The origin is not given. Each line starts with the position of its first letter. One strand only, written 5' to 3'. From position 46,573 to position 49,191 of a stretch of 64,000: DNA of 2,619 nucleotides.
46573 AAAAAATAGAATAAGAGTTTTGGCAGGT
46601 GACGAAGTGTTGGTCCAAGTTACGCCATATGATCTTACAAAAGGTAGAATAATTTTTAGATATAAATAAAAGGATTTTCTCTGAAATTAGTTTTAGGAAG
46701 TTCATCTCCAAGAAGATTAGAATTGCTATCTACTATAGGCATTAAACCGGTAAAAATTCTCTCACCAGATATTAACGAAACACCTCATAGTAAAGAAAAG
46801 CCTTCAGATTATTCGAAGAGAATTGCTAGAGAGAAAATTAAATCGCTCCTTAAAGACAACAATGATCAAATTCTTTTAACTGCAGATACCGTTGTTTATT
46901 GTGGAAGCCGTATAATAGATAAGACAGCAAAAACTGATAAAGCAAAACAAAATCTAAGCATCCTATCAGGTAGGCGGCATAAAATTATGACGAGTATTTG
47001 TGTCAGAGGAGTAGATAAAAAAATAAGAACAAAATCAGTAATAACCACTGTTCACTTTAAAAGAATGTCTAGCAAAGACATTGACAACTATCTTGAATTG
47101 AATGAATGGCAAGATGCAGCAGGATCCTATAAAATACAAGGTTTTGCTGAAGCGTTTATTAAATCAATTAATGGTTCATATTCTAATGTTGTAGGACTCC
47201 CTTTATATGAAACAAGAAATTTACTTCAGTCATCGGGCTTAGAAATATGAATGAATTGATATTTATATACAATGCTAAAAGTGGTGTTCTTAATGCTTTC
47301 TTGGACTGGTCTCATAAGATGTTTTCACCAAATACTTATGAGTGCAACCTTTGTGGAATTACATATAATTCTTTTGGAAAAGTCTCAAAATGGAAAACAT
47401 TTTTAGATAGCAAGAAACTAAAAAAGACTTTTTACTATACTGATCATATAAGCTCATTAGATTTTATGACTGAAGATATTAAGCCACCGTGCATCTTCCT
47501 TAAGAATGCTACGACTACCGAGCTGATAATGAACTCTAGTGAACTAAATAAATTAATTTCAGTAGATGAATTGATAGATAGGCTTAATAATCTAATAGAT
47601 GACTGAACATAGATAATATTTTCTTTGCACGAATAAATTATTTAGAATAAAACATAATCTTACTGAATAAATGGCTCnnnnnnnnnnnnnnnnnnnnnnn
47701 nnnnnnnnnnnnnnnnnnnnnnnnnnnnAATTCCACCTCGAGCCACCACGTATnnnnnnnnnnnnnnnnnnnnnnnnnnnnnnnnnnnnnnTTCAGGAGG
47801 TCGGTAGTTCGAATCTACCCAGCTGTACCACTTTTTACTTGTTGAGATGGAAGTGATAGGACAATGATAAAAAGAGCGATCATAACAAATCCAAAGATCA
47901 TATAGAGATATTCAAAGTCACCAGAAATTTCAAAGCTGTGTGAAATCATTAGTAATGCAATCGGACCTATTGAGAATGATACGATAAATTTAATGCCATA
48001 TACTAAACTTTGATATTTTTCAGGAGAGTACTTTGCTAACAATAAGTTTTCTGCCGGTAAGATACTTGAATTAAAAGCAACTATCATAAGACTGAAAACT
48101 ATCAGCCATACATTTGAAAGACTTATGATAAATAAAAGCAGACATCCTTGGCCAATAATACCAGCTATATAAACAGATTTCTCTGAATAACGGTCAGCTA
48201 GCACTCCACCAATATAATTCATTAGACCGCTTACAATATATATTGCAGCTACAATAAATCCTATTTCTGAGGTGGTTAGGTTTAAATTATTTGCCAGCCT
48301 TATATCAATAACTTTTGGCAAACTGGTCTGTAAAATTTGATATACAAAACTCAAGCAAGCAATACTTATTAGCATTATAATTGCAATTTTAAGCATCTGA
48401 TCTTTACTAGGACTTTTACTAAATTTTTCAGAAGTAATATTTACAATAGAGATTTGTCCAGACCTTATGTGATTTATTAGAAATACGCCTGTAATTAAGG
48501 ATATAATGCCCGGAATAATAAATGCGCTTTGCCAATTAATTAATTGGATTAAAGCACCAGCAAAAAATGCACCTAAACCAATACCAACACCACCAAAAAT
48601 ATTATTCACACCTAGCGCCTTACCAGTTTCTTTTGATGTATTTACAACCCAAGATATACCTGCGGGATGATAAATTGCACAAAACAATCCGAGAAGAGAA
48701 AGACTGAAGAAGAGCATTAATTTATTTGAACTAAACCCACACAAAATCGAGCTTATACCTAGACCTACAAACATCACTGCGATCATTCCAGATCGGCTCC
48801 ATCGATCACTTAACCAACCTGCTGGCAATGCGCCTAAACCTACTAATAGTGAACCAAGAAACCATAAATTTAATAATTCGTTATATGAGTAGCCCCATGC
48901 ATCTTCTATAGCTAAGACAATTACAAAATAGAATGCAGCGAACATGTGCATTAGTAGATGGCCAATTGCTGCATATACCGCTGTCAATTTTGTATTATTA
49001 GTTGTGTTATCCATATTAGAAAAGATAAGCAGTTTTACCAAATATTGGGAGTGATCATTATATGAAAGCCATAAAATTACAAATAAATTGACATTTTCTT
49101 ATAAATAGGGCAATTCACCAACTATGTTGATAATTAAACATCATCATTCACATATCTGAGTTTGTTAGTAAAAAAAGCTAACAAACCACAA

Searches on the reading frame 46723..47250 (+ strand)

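Call 58: search_protein_families(library=pfam, proteins=[window:46723-47250:+], max_evalue=0.001)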
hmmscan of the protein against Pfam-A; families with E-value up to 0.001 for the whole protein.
window:46723-47250:+ (175 aa): 1 family
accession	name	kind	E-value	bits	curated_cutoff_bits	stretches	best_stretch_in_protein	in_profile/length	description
PF02545.19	Maf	-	2.6e-45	154.9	27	1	1-170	14-186/187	Maf-like protein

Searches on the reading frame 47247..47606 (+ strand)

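Call 58: search_protein_families(library=pfam, proteins=[window:47247-47606:+], max_evalue=0.001)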
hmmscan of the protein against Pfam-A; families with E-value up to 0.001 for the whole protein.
window:47247-47606:+ (119 aa): 0 families

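Call 78: search_protein_families(library=pfam, proteins=[window:47247-47606:+], max_evalue=1)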
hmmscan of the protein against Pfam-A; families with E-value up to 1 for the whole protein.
window:47247-47606:+ (119 aa): 2 families
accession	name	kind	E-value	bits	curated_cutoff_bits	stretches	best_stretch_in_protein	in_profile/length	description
PF13878.12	zf-C2H2_3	-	0.024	14.8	27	1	19-42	4-25/40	zinc-finger of acetyl-transferase ESCO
PF11629.13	Mst1_SARAH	-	0.14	12.6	23.1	0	102-116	5-19/48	C terminal SARAH domain of Mst1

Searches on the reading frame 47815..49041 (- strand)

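Call 6: search_protein_families(library=ncbifam, proteins=[window:47815-49041:-])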
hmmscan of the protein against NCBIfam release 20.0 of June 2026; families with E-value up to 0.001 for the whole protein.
window:47815-49041:- (408 aa): 13 families
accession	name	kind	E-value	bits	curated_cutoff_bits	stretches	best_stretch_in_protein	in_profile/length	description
TIGR00881.1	2A0104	subfamily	3.8e-20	72.3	407.75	2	244-399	16-172/379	phosphoglycerate transporter protein PgtP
TIGR00893.1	2A0114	subfamily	5.9e-15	55.1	395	2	69-192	44-169/399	D-galactonate transporter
TIGR00895.1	2A0115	subfamily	3.1e-13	49.4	418.55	2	45-192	43-192/398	aromatic acid/H+ symport family MFS transporter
TIGR00880.1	2_A_01_02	superfamily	4.9e-10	39.7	131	1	70-189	14-135/141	multidrug resistance protein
NF053517.1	HbztTptrPcaK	equivalog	1.8e-09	37.1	770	1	41-192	41-194/437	4-hydroxybenzoate transporter PcaK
NF011571.1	PRK14995.1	subfamily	1.5e-06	27.2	701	1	40-236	27-212/493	SmvA family efflux MFS transporter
NF008586.0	PRK11551.1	equivalog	5e-06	25.7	410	0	65-207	61-205/406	3-(3-hydroxy-phenyl)propionate transporter MhpT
NF008661.1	PRK11663.1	subfamily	5.4e-06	25.7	564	0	217-393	29-200/439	MFS transporter family glucose-6-phosphate receptor UhpC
NF012190.1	tet_MFS_B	exception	8.1e-06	25.1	850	1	42-395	33-386/400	tetracycline efflux MFS transporter Tet(B)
NF009048.0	PRK12382.1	subfamily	1.9e-05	23.6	364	0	218-321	11-117/392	arabinose transporter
TIGR00711.1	efflux_EmrB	subfamily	2.5e-05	23.2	230.2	0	224-397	4-174/485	DHA2 family efflux MFS transporter permease subunit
NF045488.1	tet_MFS_62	exception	7.5e-05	22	775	1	75-350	61-336/385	tetracycline efflux MFS transporter Tet(62)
NF006386.0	PRK08633.1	equivalog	0.00018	19.3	1221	1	71-401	64-414/1147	acyl-[ACP]--phospholipid O-acyltransferase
